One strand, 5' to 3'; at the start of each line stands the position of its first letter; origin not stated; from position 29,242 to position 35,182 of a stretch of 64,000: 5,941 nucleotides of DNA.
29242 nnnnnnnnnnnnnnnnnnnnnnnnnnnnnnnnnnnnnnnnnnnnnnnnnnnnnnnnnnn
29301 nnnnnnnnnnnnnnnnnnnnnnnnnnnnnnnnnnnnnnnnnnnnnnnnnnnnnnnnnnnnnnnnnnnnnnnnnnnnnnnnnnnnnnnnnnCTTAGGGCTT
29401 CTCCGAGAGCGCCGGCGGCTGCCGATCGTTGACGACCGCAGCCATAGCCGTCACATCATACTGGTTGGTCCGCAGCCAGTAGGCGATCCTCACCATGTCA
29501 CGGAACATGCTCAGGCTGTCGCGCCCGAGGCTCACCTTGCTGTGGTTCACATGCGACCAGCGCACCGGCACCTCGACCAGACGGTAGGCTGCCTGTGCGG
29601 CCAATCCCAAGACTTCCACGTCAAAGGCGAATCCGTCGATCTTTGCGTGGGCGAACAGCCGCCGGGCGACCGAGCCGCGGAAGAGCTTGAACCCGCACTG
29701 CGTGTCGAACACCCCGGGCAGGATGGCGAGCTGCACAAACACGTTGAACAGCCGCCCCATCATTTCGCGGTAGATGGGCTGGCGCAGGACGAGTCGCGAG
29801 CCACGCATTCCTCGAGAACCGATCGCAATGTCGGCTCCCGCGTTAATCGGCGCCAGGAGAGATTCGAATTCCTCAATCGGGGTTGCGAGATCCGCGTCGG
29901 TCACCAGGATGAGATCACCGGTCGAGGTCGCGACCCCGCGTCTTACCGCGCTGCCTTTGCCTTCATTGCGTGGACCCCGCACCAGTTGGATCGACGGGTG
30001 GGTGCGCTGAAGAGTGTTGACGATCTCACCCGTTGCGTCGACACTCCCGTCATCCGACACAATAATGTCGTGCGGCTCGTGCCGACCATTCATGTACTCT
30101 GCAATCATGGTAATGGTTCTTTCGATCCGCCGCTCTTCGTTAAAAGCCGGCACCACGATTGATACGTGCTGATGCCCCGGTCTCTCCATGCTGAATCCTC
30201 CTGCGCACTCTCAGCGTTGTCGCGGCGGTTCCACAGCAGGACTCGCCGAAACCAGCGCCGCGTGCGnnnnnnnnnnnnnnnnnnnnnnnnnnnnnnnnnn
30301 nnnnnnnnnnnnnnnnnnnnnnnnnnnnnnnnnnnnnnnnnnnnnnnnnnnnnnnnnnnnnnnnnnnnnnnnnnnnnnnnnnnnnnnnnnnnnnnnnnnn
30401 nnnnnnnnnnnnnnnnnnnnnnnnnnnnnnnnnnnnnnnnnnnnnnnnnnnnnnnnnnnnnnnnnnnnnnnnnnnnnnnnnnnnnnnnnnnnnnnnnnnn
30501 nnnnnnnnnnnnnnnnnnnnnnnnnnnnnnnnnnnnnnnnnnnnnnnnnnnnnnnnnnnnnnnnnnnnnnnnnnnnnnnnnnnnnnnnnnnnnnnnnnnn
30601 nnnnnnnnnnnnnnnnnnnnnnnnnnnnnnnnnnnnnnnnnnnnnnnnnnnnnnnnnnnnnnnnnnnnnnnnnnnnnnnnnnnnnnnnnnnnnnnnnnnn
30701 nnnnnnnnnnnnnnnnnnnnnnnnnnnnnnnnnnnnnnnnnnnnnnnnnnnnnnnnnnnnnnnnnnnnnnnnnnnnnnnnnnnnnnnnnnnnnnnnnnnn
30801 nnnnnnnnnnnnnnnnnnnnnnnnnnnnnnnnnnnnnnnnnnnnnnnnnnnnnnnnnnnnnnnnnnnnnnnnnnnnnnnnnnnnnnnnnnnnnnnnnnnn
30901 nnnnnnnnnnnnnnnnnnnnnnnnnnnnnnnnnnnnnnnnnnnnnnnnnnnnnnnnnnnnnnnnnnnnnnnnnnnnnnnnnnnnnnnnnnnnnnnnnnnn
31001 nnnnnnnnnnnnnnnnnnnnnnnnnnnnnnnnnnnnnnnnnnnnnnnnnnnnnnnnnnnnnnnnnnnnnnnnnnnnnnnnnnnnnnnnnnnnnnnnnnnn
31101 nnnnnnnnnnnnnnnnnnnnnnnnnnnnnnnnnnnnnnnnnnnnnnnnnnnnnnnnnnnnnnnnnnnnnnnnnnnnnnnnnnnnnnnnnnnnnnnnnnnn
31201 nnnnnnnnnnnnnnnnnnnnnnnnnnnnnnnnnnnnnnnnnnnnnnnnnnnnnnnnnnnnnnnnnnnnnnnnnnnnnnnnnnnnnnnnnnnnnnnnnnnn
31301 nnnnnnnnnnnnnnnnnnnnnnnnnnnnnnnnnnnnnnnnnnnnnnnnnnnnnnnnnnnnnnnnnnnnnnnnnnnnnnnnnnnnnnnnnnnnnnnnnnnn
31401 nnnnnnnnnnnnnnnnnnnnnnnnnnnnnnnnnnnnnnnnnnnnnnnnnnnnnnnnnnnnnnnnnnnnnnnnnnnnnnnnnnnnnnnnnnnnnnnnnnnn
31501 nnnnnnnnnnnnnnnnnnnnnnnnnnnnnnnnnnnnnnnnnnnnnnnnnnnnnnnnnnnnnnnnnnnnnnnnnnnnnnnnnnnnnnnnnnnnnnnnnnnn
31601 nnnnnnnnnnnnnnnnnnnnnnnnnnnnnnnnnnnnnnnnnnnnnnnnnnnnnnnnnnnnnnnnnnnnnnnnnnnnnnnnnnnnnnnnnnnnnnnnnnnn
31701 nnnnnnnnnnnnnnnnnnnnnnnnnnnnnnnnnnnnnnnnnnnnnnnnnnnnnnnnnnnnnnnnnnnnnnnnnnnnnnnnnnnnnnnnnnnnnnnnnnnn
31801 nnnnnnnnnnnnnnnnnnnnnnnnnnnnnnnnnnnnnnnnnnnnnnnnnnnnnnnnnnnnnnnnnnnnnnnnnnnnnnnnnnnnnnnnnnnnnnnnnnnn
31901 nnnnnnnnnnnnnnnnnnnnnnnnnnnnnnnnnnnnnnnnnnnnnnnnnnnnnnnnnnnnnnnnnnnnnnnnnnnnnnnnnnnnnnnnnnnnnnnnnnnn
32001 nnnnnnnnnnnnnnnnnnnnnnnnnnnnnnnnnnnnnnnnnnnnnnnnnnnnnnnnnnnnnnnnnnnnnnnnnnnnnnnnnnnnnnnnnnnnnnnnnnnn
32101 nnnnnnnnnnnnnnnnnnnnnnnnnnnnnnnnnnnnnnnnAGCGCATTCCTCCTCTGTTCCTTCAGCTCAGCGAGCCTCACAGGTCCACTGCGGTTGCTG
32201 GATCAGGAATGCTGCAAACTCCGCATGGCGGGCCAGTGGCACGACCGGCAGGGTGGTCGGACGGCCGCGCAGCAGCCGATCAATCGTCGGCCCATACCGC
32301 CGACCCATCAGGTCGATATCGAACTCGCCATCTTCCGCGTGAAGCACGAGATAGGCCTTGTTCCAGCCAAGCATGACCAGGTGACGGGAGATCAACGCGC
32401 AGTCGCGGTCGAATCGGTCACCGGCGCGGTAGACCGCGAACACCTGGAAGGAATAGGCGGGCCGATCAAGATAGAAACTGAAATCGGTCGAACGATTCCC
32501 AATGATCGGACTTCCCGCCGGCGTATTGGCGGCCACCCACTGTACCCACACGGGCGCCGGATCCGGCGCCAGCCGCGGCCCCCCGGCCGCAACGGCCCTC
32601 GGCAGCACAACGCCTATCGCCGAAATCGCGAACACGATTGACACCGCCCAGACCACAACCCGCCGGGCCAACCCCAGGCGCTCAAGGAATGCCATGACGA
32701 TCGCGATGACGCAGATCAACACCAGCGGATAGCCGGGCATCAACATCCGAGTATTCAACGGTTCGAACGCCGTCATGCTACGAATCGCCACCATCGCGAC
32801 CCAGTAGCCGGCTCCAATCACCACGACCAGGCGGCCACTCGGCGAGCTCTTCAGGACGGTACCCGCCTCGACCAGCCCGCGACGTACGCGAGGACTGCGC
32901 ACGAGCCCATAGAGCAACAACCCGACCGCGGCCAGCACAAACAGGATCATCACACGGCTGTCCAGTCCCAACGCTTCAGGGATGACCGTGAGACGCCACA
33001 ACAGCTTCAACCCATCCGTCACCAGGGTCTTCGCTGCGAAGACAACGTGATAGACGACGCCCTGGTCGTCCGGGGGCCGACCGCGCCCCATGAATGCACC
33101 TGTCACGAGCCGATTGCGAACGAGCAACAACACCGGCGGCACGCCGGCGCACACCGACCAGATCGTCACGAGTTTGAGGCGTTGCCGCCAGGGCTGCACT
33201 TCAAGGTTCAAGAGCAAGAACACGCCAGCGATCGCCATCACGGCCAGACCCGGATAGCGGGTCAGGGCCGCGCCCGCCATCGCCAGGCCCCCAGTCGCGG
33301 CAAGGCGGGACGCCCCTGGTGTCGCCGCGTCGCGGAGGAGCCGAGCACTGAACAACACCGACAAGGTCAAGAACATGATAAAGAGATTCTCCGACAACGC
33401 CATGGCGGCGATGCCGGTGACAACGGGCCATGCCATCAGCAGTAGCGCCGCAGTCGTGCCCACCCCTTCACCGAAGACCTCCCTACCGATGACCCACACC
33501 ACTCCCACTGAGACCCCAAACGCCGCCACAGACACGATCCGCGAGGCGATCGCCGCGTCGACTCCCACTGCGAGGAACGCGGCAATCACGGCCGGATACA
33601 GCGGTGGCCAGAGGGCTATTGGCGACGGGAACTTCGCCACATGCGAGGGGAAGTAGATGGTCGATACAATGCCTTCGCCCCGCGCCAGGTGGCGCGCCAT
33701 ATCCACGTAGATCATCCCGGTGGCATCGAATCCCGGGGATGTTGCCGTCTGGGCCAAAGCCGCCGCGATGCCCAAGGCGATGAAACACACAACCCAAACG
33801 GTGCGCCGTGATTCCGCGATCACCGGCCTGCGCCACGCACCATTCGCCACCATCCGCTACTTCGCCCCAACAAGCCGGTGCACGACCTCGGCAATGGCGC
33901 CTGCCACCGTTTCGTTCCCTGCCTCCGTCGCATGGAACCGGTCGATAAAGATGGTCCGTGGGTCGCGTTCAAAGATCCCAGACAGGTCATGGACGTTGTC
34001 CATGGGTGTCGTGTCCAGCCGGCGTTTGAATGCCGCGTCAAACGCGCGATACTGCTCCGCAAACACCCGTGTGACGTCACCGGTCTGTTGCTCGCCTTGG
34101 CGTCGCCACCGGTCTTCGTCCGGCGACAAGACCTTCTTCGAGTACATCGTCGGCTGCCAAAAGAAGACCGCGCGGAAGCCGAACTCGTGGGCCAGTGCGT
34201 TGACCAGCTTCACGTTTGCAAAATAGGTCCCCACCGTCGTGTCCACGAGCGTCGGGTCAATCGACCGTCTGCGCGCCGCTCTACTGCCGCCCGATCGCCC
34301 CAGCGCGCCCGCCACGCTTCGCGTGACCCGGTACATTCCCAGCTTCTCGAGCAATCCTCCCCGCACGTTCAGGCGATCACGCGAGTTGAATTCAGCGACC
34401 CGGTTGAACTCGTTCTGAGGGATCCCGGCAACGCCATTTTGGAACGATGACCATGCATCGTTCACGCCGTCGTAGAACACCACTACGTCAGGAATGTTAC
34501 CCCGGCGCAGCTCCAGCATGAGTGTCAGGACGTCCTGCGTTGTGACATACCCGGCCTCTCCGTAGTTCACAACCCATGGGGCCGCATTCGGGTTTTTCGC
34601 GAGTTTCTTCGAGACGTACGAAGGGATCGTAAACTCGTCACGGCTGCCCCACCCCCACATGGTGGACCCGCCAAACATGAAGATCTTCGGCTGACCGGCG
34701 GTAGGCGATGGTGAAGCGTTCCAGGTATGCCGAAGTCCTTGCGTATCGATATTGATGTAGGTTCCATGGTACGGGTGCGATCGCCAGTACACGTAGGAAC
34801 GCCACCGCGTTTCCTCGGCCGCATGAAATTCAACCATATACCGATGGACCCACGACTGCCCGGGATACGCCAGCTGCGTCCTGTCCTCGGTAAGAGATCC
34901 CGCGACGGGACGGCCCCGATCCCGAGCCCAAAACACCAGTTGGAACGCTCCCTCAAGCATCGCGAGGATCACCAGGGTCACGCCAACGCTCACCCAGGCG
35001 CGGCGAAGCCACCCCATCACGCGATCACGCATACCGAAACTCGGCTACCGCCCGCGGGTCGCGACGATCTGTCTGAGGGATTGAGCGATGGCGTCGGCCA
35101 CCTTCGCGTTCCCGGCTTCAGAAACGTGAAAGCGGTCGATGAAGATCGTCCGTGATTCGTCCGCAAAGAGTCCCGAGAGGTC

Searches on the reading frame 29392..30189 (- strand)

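Call 8: search_protein_families(library=ncbifam, proteins=[window:29392-30189:-], max_evalue=0.00001)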
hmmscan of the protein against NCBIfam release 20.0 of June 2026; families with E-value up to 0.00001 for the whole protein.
window:29392-30189:- (265 aa): 15 families
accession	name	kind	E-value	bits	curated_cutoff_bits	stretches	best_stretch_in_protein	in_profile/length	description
NF047588.1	GlcsyltransPgfSStrep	equivalog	3.9e-17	62.4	500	1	8-160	2-153/308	glycosyltransferase PgfS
NF007986.1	PRK10714.1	equivalog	5.1e-17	61.9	529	1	7-218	6-209/316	undecaprenyl-phosphate 4-deoxy-4-formamido-L-arabinose transferase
TIGR03937.1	PgaC_IcaA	equivalog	6.7e-17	61.5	422.3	1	5-101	43-136/407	poly-beta-1,6-N-acetyl-D-glucosamine synthase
NF010496.0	PRK13915.1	equivalog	6.6e-16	58.3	262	1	5-120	29-147/307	glucosyl-3-phosphoglycerate synthase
NF058614.1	PPMAGASynPpgS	equivalog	3.9e-14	52.6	370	1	9-218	2-203/226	polyprenyl-phospho-N-acetylgalactosaminyl synthase PpgS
TIGR04182.1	glyco_TIGR04182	equivalog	6.9e-14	51.9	325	1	9-229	2-211/293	S-layer glycoprotein N-glycosyltransferase AglJ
NF041875.1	EPS_EpsD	equivalog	4.6e-13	49.3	370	1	9-114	1-103/325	exopolysaccharide biosynthesis glycosyltransferase EpsD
NF041391.1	DPhHxTase_Halo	equivalog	7.6e-13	47.9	375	1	15-211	3-183/213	dolichyl-phosphate hexose transferase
TIGR03965.1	mycofact_glyco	equivalog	1.2e-11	44.1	280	1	4-116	71-180/467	mycofactocin biosynthesis glycosyltransferase MftF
TIGR04283.1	glyco_like_mftF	equivalog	6e-11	42.3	182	1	9-115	1-97/221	TIGR04283 family arsenosugar biosynthesis glycosyltransferase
NF007482.0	PRK10073.1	equivalog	7.9e-11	41.5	423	1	7-112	6-107/334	glycosyltransferase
NF047683.1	TeichurnBiosyTuaG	equivalog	5.3e-08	32.8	400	1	6-100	5-96/252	teichuronic acid biosynthesis protein TuaG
TIGR03469.1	HpnB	hypoth_equivalog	5.6e-08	32.2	379.25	1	7-116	44-161/386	hopene-associated glycosyltransferase HpnB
NF045692.1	OglycostaseCruG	equivalog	1.5e-06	27.4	600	1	8-72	42-103/386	2'-O-glycosyltransferase CruG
NF038302.1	EPS_HpsE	equivalog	2e-06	27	300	1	9-100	3-96/307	hormogonium polysaccharide biosynthesis glycosyltransferase HpsE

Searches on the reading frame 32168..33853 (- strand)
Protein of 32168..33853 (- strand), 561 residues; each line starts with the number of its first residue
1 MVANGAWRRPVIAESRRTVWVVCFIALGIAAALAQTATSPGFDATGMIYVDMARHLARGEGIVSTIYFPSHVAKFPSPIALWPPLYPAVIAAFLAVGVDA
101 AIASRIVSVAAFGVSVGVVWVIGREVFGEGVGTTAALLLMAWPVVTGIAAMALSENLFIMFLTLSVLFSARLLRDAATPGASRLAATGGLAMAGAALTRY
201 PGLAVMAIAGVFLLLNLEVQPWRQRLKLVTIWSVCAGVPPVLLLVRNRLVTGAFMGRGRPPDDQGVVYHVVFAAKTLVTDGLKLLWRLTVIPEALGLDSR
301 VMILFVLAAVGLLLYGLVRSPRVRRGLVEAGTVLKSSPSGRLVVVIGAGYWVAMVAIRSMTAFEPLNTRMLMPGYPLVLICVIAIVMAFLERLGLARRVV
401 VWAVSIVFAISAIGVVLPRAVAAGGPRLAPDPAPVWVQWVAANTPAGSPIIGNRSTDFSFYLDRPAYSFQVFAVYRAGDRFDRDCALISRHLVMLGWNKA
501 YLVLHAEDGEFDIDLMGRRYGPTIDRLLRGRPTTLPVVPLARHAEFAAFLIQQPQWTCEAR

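Call 8: search_protein_families(library=ncbifam, proteins=[window:32168-33853:-], max_evalue=0.00001)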
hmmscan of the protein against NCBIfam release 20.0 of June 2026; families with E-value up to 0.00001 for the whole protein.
window:32168-33853:- (561 aa): 0 families

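Call 13: search_protein_families(library=pfam, proteins=[window:32168-33853:-], max_evalue=0.0001)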
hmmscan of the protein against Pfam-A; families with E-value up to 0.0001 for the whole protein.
window:32168-33853:- (561 aa): 1 family
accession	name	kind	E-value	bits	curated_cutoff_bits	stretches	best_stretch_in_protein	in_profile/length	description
PF13231.12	PMT_2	-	1.9e-09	38.4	26.1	1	83-241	3-157/160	Dolichyl-phosphate-mannose-protein mannosyltransferase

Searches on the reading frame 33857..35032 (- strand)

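Call 8: search_protein_families(library=ncbifam, proteins=[window:33857-35032:-], max_evalue=0.00001)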
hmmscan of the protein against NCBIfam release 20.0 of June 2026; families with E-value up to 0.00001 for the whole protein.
window:33857-35032:- (391 aa): 0 families

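Call 13: search_protein_families(library=pfam, proteins=[window:33857-35032:-], max_evalue=0.0001)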
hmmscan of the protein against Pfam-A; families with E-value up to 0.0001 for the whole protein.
window:33857-35032:- (391 aa): 2 families
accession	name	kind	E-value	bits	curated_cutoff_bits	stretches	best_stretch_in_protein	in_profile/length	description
PF13472.12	Lipase_GDSL_2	-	1.1e-07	33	32.9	1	120-335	2-149/178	GDSL-like Lipase/Acylhydrolase family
PF00657.28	Lipase_GDSL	-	1.3e-06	29.2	23.6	0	117-212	1-103/208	GDSL-like Lipase/Acylhydrolase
